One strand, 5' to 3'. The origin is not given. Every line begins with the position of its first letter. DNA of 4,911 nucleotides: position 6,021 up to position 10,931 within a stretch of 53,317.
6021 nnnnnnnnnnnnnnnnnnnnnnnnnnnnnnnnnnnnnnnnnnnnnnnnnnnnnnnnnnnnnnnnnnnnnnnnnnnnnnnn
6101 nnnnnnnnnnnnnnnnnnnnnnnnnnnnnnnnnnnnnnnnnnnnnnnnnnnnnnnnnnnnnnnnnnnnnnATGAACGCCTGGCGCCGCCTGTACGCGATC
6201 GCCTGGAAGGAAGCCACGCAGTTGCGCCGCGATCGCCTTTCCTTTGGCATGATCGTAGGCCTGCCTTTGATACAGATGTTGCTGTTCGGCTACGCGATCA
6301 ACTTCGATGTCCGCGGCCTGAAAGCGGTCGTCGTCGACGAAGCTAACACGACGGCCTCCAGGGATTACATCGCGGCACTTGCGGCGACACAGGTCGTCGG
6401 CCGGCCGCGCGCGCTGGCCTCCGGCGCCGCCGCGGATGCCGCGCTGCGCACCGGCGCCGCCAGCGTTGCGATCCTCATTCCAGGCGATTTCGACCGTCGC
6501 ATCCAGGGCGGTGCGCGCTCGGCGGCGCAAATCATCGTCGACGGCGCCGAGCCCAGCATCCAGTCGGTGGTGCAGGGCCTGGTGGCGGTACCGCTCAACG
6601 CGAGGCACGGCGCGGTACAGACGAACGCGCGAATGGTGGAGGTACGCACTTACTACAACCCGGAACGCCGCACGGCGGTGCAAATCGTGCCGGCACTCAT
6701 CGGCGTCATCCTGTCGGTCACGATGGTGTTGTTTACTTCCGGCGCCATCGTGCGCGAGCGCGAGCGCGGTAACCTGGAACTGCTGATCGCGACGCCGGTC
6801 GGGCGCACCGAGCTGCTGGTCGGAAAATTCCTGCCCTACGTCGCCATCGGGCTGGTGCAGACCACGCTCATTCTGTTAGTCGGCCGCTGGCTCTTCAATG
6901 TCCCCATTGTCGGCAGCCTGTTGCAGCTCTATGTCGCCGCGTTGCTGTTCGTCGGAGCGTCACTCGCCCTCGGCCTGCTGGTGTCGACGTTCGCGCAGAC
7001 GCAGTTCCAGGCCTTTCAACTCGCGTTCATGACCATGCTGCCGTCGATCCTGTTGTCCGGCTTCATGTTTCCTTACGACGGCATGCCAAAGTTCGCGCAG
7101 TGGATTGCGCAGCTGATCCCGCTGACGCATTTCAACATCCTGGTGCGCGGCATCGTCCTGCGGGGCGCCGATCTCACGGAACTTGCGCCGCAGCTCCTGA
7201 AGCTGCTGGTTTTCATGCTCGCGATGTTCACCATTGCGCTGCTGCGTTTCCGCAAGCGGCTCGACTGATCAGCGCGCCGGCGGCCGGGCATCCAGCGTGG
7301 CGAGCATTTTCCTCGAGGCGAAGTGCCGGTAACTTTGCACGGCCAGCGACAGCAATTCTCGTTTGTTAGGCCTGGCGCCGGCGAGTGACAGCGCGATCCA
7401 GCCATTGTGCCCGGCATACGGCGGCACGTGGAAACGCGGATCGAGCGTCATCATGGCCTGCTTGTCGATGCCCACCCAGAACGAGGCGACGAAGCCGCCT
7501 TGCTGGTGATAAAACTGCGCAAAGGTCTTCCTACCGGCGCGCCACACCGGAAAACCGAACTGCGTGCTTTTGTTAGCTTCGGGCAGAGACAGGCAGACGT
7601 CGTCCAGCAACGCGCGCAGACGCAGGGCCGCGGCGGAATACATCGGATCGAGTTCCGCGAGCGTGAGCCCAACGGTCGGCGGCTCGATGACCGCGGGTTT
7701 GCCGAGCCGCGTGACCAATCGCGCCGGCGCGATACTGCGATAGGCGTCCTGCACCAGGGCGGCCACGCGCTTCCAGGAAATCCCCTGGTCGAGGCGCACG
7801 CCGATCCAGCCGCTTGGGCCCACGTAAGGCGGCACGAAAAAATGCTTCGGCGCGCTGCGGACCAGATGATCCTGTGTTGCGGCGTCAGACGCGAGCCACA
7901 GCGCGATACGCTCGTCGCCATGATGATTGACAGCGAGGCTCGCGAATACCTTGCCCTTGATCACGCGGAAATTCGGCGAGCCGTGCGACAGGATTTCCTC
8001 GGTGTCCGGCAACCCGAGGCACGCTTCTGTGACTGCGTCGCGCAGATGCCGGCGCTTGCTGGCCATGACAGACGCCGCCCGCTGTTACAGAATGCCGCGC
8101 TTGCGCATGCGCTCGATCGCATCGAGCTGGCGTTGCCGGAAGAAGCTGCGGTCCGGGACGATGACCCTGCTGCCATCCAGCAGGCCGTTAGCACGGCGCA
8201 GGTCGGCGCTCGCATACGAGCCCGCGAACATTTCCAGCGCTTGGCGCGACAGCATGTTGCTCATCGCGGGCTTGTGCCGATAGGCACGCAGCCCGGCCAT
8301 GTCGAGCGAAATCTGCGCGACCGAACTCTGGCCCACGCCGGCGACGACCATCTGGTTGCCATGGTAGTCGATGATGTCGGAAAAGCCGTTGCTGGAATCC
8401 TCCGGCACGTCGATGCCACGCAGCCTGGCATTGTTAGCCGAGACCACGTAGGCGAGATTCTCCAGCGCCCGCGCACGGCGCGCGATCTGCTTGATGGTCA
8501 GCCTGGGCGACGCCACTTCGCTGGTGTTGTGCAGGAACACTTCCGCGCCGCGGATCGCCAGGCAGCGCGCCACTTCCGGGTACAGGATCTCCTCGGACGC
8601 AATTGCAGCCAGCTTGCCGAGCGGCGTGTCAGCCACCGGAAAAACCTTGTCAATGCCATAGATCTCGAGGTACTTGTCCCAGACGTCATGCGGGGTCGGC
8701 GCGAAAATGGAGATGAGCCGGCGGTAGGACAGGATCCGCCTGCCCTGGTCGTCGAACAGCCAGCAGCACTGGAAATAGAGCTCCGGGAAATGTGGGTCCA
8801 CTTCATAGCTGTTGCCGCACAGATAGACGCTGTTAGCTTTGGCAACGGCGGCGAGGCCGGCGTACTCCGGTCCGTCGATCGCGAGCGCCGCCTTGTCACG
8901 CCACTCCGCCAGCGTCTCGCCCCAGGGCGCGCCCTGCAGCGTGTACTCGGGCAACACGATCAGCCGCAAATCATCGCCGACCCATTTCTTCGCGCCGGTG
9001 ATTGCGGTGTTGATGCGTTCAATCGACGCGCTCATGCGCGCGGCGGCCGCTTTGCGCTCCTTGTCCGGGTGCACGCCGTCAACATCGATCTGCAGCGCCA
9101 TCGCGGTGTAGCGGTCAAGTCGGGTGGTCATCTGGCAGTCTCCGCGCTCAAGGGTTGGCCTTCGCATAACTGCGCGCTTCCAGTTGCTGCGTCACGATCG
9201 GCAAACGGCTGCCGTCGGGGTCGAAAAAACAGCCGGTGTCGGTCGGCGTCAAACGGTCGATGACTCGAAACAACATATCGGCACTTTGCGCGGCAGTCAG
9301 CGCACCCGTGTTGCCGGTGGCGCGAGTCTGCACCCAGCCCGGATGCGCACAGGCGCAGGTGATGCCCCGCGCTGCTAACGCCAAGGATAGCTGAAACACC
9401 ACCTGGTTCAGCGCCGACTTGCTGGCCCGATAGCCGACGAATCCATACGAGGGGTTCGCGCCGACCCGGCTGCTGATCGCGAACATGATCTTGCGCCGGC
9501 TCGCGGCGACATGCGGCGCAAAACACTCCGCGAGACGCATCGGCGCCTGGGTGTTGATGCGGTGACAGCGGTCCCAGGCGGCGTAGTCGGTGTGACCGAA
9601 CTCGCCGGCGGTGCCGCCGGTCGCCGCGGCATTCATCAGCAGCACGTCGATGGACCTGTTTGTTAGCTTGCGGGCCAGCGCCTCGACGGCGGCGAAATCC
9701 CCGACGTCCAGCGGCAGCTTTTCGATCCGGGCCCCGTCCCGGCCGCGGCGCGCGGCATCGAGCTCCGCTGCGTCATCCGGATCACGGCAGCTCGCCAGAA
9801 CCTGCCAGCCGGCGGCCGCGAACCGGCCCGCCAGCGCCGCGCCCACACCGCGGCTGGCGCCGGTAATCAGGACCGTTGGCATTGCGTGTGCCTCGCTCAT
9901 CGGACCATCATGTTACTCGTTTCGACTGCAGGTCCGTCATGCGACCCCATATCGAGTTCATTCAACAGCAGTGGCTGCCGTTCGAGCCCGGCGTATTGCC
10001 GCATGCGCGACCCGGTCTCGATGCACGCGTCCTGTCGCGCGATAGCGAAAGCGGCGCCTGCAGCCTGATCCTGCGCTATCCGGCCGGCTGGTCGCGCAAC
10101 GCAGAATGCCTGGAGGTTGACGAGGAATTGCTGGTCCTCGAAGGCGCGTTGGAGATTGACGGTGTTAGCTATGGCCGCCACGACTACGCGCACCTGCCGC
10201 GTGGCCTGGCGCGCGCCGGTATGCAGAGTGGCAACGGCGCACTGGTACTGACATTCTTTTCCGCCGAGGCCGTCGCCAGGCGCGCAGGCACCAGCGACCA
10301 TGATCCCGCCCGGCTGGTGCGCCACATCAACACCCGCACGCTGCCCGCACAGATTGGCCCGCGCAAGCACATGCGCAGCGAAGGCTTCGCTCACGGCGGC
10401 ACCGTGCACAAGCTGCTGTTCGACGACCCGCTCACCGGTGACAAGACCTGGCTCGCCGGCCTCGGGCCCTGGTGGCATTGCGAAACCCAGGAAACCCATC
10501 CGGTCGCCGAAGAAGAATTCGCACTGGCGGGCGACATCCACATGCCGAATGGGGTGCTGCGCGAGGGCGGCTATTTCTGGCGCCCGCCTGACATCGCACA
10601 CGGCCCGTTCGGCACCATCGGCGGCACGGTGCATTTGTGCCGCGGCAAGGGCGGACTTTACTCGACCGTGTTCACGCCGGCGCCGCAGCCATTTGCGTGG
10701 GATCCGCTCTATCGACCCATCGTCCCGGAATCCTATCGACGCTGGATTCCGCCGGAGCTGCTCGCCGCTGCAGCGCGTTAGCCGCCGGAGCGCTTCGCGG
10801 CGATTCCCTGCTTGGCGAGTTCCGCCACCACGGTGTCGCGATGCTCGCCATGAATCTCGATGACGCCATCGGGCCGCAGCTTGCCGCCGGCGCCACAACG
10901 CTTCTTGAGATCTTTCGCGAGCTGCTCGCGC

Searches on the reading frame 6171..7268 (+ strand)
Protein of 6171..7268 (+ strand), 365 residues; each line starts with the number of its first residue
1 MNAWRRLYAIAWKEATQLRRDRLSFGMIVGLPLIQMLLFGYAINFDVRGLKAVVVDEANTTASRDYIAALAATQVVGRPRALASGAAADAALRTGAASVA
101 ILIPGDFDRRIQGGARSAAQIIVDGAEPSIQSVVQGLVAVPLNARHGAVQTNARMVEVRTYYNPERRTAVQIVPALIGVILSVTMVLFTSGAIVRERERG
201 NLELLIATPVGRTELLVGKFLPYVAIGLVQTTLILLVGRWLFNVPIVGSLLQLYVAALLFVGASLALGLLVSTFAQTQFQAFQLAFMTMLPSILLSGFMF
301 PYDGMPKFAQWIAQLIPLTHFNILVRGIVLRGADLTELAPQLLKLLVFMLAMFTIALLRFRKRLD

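Call 44: search_protein_families(library=pfam, proteins=[window:6171-7268:+], max_evalue=0.00001)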
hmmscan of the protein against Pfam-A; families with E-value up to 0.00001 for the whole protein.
window:6171-7268:+ (365 aa): 3 families
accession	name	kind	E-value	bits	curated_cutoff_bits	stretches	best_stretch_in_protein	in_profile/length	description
PF12698.13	ABC2_membrane_3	-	4.6e-48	164.5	31.6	1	27-358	6-347/347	ABC-2 family transporter protein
PF01061.29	ABC2_membrane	-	3.3e-32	112.2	26.9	1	111-329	11-210/211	ABC-2 type transporter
PF12679.13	ABC2_membrane_2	-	4.4e-22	79.1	27.2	1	9-363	2-281/283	ABC-2 family transporter protein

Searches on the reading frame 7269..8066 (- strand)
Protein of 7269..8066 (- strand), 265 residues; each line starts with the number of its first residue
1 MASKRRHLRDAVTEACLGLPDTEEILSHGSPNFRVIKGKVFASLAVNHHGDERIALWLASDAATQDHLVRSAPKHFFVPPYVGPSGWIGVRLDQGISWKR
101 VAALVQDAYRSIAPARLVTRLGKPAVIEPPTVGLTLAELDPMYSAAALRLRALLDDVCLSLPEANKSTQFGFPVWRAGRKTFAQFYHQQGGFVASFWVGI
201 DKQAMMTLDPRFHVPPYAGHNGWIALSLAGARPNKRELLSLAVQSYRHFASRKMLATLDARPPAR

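Call 44: search_protein_families(library=pfam, proteins=[window:7269-8066:-], max_evalue=0.00001)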
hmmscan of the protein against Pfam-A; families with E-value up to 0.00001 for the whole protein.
window:7269-8066:- (265 aa): 1 family
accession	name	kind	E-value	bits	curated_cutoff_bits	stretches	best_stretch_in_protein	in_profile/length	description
PF04237.18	YjbR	-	6.9e-23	81.6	30.1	2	17-110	1-87/88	YjbR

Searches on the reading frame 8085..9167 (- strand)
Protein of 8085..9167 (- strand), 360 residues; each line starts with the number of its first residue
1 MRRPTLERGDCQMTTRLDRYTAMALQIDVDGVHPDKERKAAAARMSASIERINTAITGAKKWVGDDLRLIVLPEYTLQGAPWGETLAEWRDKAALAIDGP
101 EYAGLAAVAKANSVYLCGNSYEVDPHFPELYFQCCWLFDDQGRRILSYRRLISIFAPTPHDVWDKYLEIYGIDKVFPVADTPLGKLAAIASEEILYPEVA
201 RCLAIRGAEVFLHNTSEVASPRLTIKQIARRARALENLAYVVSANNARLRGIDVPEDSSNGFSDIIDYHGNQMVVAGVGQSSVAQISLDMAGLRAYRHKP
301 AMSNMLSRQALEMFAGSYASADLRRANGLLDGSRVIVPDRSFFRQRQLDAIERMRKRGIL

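Call 44: search_protein_families(library=pfam, proteins=[window:8085-9167:-], max_evalue=0.00001)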
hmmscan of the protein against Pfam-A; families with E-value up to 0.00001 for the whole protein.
window:8085-9167:- (360 aa): 1 family
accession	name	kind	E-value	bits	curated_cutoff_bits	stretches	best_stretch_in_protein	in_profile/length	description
PF00795.27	CN_hydrolase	-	4.6e-24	85.6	23.2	1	46-297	15-255/256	Carbon-nitrogen hydrolase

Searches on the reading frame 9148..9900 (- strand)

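Call 44: search_protein_families(library=pfam, proteins=[window:9148-9900:-], max_evalue=0.00001)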
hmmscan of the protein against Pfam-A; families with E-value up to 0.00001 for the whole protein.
window:9148-9900:- (250 aa): 3 families
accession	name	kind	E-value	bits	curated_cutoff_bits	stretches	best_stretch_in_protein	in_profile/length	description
PF00106.31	adh_short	-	4.2e-31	108.4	26.6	1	9-198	2-190/195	short chain dehydrogenase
PF13561.12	adh_short_C2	-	2.6e-25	89.8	27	1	14-199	1-185/236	Enoyl-(Acyl carrier protein) reductase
PF08659.16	KR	-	3.7e-06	27.4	22.6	1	9-168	2-160/180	KR domain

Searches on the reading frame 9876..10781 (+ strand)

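Call 44: search_protein_families(library=pfam, proteins=[window:9876-10781:+], max_evalue=0.00001)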
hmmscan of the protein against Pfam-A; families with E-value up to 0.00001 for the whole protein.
window:9876-10781:+ (301 aa): 2 families
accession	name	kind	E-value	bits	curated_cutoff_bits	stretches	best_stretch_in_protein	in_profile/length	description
PF12973.13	Cupin_7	-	1.2e-10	41.6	27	0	43-112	18-84/105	ChrR Cupin-like domain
PF14499.12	DUF4437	-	6.9e-10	38.9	24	1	50-261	24-247/250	Domain of unknown function (DUF4437)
